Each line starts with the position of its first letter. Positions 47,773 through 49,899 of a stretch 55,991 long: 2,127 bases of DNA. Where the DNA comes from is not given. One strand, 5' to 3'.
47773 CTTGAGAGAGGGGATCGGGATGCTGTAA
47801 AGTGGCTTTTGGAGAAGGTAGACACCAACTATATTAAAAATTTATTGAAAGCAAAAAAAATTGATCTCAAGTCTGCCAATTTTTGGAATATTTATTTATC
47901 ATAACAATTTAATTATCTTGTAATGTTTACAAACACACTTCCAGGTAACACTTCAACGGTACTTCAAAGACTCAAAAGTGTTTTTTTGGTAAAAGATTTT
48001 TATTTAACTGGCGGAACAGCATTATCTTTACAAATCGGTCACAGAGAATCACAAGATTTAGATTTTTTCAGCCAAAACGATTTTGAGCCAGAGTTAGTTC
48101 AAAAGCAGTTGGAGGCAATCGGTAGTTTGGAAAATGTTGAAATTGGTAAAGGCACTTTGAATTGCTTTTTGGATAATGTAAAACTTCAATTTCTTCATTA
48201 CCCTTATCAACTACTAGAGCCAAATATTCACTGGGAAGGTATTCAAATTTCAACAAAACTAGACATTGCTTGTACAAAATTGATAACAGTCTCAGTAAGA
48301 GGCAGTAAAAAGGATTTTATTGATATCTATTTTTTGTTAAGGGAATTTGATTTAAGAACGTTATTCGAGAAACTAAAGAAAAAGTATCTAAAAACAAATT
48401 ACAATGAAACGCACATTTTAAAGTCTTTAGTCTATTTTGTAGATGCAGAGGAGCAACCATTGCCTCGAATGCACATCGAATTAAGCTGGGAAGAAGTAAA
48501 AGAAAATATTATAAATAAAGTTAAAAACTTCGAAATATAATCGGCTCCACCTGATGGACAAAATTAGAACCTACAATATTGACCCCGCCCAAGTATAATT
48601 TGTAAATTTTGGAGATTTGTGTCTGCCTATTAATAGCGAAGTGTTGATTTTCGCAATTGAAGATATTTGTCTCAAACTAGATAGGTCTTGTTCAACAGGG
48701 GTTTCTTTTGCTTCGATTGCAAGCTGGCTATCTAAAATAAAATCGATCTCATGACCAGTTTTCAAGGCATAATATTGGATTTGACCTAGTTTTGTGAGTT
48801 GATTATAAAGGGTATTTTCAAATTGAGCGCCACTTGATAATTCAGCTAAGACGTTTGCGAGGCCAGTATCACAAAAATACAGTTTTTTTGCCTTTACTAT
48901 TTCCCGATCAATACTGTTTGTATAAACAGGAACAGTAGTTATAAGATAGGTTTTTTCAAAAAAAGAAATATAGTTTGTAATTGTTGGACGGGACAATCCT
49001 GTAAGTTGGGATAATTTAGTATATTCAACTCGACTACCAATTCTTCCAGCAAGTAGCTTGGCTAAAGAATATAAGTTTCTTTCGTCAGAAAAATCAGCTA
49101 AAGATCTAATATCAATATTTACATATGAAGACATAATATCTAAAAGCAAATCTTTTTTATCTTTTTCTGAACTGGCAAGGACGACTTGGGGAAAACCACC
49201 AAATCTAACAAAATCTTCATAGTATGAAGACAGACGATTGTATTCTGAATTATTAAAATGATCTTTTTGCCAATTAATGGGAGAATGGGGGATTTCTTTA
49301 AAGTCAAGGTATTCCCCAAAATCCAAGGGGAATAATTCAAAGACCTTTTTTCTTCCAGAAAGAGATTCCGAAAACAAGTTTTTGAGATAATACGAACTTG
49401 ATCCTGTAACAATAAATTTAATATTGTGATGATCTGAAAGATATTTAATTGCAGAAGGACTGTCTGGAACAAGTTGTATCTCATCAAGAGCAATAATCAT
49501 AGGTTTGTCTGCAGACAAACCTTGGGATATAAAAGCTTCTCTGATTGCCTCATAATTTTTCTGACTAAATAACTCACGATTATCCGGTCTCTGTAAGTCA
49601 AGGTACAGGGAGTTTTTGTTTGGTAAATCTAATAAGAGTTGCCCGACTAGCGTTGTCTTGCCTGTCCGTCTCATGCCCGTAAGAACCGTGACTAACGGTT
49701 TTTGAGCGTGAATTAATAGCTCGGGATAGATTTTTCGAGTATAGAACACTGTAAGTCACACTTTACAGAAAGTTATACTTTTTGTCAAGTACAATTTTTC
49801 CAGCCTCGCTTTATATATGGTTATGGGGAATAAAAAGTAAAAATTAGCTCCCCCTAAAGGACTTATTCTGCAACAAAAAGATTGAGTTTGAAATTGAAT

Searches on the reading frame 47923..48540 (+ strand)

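Call 37: search_protein_families(library=pfam, max_evalue=0.0001, proteins=[window:47923-48540:+])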
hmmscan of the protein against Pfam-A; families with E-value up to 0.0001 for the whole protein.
window:47923-48540:+ (205 aa): 1 family
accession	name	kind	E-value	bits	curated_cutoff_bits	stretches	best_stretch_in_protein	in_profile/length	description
PF08843.17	AbiEii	-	9.3e-17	62.2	22.5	2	13-78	2-71/238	Nucleotidyl transferase AbiEii toxin, Type IV TA system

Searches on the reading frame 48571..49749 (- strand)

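Call 37: search_protein_families(library=pfam, max_evalue=0.0001, proteins=[window:48571-49749:-])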
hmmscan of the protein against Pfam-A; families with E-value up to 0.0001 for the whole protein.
window:48571-49749:- (392 aa): 3 families
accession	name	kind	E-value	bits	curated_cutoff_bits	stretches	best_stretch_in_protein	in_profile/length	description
PF13173.12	AAA_14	-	4.4e-31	108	27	1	20-148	4-129/129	AAA domain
PF13635.12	DUF4143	-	2.2e-25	89.7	28.1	1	213-348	3-158/160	Domain of unknown function (DUF4143)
PF13401.12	AAA_22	-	3.7e-05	24.5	27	0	18-118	5-124/130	AAA domain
